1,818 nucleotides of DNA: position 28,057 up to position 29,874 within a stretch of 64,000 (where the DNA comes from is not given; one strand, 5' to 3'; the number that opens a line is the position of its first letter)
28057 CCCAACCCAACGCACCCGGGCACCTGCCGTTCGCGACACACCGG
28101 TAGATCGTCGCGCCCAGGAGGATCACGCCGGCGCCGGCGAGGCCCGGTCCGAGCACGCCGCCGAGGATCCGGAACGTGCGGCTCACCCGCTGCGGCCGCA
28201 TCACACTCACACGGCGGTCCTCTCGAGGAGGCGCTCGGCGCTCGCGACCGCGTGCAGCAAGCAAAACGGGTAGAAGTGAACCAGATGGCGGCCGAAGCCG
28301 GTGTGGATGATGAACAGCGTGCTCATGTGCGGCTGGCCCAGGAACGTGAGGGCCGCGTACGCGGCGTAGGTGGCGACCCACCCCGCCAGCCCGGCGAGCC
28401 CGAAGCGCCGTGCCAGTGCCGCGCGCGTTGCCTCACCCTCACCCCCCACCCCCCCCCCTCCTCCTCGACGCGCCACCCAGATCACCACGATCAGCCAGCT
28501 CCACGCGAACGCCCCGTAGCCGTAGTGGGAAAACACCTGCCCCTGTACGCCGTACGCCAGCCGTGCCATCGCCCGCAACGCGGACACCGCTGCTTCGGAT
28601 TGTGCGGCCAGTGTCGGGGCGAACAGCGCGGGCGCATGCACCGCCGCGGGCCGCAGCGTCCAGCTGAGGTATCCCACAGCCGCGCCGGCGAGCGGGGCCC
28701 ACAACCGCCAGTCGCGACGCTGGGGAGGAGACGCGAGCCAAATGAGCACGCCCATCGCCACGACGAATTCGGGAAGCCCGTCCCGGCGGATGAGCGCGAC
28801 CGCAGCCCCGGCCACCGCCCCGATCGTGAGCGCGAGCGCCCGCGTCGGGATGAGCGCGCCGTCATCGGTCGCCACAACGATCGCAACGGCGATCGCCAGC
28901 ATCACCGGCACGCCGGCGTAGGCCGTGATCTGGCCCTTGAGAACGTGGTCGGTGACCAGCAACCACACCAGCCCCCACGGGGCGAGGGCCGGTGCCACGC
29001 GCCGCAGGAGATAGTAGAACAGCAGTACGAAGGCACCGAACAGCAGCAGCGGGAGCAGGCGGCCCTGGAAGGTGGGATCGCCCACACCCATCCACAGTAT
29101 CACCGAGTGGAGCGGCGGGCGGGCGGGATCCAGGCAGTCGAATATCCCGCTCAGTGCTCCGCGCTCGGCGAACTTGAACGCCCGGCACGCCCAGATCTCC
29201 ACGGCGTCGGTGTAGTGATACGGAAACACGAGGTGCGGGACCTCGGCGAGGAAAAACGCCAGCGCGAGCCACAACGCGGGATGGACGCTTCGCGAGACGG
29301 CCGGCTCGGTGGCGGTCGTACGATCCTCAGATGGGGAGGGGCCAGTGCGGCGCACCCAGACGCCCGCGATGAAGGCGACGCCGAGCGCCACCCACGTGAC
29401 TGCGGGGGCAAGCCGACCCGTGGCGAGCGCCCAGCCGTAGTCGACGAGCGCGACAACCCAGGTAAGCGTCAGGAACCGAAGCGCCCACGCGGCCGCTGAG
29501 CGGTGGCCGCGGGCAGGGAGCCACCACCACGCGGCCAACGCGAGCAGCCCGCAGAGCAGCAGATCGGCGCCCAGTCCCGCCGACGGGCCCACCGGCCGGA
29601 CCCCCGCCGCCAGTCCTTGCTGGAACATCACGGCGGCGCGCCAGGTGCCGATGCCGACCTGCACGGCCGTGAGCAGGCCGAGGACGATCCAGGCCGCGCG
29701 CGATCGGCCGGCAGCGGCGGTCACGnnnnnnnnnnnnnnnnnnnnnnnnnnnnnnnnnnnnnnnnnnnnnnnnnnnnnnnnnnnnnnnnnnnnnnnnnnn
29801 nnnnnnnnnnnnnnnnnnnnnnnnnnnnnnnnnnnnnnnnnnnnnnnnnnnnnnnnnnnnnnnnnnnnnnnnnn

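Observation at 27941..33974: PorX-like receiver-PglZ regulator heading an MsbA-like exporter / glycosyltransferase / GT-C operon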

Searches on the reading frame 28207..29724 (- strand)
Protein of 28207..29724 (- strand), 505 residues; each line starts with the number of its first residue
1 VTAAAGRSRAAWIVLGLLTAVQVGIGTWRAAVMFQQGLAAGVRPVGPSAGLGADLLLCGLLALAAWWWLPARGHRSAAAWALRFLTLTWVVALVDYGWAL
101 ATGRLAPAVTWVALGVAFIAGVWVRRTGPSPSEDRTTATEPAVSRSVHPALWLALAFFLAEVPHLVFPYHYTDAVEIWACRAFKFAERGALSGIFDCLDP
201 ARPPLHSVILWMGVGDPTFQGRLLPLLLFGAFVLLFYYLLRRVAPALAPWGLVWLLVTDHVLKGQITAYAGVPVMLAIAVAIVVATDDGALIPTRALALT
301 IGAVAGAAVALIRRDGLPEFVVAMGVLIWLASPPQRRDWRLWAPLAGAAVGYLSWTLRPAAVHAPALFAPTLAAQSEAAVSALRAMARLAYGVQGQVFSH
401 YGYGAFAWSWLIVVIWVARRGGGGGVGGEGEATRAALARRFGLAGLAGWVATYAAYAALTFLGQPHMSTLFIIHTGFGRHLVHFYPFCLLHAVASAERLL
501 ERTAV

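Call 6: search_protein_families(library=pfam, proteins=[window:28207-29724:-], max_evalue=0.01)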
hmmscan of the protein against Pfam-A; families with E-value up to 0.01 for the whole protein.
window:28207-29724:- (505 aa): 0 families

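Call 7: search_protein_families(library=ncbifam, proteins=[window:28207-29724:-], max_evalue=0.01)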
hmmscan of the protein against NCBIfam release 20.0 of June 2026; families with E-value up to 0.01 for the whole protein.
window:28207-29724:- (505 aa): 0 families

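Call 22: search_solved_structures(query=window:28207-29724:-, max_evalue=10)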
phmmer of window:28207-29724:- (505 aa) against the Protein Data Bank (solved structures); distinct sequences matched with E-value up to 10: 1.
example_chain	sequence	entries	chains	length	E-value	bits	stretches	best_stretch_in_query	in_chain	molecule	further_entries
7on7_A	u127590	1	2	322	2.1e-06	29.9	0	292-348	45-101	SAKe6BE-L2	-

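Call 44: find_homologous_proteins(query=window:28207-29724:-, max_evalue=0.001)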
Query window:28207-29724:- (505 aa): 56 proteins with E <= 0.001 among 8000 candidates.
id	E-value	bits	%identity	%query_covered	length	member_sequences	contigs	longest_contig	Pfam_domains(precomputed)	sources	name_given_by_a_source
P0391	0.0e+0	1090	99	100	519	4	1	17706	-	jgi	jgi:hypothetical protein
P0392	1.8e-211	722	70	97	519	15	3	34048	-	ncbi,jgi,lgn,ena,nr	ncbi:MAG: hypothetical protein AUH78_02195 [Gemmatimonadetes bacterium 13_1_40CM_4_69_8]|nr:MAG: hyp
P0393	9.0e-209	713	69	98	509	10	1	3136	-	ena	-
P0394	3.0e-208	711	69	98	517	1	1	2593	-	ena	-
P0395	6.1e-206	703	68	99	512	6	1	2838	-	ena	-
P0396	2.2e-203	695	68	99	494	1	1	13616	-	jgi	-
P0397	8.3e-202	690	68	95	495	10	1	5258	-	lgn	-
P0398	3.7e-200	684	68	98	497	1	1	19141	-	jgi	jgi:hypothetical protein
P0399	4.1e-199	681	68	99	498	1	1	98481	-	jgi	jgi:hypothetical protein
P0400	2.7e-186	638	64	98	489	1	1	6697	-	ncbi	ncbi:MAG: hypothetical protein ACREMF_10725 [Gemmatimonadales bacterium]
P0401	3.8e-180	618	64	98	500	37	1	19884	-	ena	-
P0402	1.7e-179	616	61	99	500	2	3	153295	-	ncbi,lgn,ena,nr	ncbi:MAG TPA: hypothetical protein VN908_01195 [Gemmatimonadales bacterium]|nr:hypothetical protein 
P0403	4.3e-175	602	59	98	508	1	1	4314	-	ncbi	ncbi:MAG: hypothetical protein ACREMN_09545 [Gemmatimonadales bacterium]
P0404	3.1e-172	592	61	100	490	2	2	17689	-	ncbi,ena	ncbi:MAG TPA: hypothetical protein VF890_00275 [Gemmatimonadales bacterium]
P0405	6.9e-172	591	60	100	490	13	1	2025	-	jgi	-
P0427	4.1e-146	506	56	98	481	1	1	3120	PF13520.13,PF00324.28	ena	-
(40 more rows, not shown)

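Call 58: predict_structure(alignment_id=A2)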
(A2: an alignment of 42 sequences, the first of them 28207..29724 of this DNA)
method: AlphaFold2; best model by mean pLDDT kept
length: 505 residues; sequences in the alignment: 42
mean_pLDDT: 88.6   pTM: 0.92
mean pLDDT of the five models: 88.6, 88.2, 87.9, 87.8, 85.8
residues with pLDDT >= 90: 301; 70-90: 159; 50-70: 42; < 50: 3
segments of 3 or more residues with pLDDT < 50: none
pLDDT, mean of each block of 10 residues (from residue 1): 62 89 90 91 86 95 97 92 98 97 95 98 85 57 74 95 88 82 91 88 93 85 95 97 94 93 83 96 94 94 98 93 98 95 98 93 80 62 90 87 81 88 67 91 96 93 88 86 95 92 61
secondary structure, 60 per line:
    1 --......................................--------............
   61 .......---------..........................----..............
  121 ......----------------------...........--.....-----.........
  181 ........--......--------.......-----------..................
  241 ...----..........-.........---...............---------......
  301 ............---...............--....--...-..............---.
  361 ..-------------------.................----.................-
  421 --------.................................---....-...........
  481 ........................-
elements in order: H3-40 H49-67 H77-102 H107-126 H149-159 H162-166 H172-188 H191-196 H205-211 H223-243 H248-257 H259-267 H271-285 H295-312 H316-330 H333-336 H343-356 H382-398 H403-419 H429-461 H465-468 H470-504

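Call 61: fold_search(model_id=the predicted structure, library=pdb)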
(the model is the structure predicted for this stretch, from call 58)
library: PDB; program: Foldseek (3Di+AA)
matches with E <= 10: 224; with E <= 0.001: 0
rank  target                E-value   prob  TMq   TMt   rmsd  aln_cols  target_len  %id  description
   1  7bvf_B                2.2e-01  0.84  0.38  0.22   8.6       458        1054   17  Cryo-EM structure of Mycobacterium tuberculosis arabinosyltransferase EmbA-EmbB-AcpM2 in complex with ethambutol (released 2020-04-29)
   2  8ug6_A                2.7e-01  0.09  0.12  0.14  21.6       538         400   13  Mus musculus Otopetrin 2 (mOTOP2) in pH 5.0 (released 2024-08-21)
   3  7d5p_A                3.6e-01  0.08  0.11  0.12  21.9       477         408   12  Structure of NorC transporter in an outward-open conformation in complex with a single-chain Indian camelid antibody (released 2021-06-09)
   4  7awm                  3.9e-01  0.08  0.13  0.14  25.6       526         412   13  Structure of the thermostabilized EAAT1 cryst mutant in complex with L-ASP, three sodium ions and the allosteric inhibit (released 2021-10-13)
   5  8qah_A                5.0e-01  0.11  0.15  0.17  20.7       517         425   13  X-ray crystal structure of a de novo designed single-chain parallel coiled-coil alpha-helical barrel with 8 inner heli (released 2024-07-03)
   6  9wno_A                5.2e-01  0.60  0.31  0.37  14.3       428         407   14  Cryo-EM structure of Candida glabrata GPI mannosyltransferase I bound to Dol-P-Man (released 2025-12-03)
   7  4u16_A                6.2e-01  0.10  0.14  0.17  24.3       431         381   11  M3-mT4L receptor bound to NMS (released 2014-11-26)
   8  9g71_A                7.0e-01  0.05  0.09  0.11  34.2       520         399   12  Cryo-EM structure of TTYH2 in complex with lipids in GDN (released 2025-05-21)
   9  7bve_A                7.3e-01  0.51  0.36  0.21   8.9       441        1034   16  Cryo-EM structure of Mycobacterium smegmatis arabinosyltransferase EmbC2-AcpM2 in complex with ethambutol (released 2020-04-29)
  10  6pzi                  7.3e-01  0.06  0.13  0.07  25.6       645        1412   12  Cryo-EM structure of the pancreatic beta-cell SUR1 bound to ATP only (released 2019-08-14)
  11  7tyt_E                7.6e-01  0.05  0.12  0.07  28.4       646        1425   12  Cryo-EM structure of the pancreatic ATP-sensitive potassium channel bound to ATP and repaglinide with Kir6.2-CTD in th (released 2022-08-31)
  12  8ug8_A                8.3e-01  0.05  0.11  0.12  21.7       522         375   12  Mus musculus Otopetrin 2 (mOTOP2) in pH 7.0, intermediate state (released 2024-08-21)
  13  7f83_A                8.7e-01  0.06  0.11  0.13  25.8       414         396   14  Crystal Structure of a receptor in Complex with inverse agonist (released 2022-01-19)
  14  9i61_C                9.4e-01  0.04  0.12  0.12  24.9       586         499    9  Transient activated state of BetP in complex with betaine (released 2026-02-18)
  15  5oxl                  9.8e-01  0.07  0.16  0.17  23.7       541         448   12  PepTSt in complex with dipeptide Ala-Leu (released 2018-02-21)
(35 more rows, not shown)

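Call 64: search_protein_families(library=pfam, alignment_id=A2, max_evalue=1)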
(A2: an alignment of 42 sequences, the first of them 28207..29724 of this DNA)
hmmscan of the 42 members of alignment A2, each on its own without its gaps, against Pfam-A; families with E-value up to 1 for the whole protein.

A. member 1, window:28207-29724:- (505 aa): 0 families

B. families by the number of members that match (of 42 scanned): 6 families
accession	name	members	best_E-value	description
PF09913.15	DUF2142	2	0.0018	Predicted membrane protein (DUF2142)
PF13520.12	AA_permease_2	1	5.5e-07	Amino acid permease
PF00324.27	AA_permease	1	4.7e-06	Amino acid permease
PF18354.7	SH3_18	1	0.17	CarS bacterial SH3 domain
PF23023.1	Anti-Pycsar_Apyc1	1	0.18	Anti-Pycsar protein Apyc1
PF13373.11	Dsc3_C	1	0.3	DSC E3 ubiquitin ligase complex subunit 3, C-terminal domain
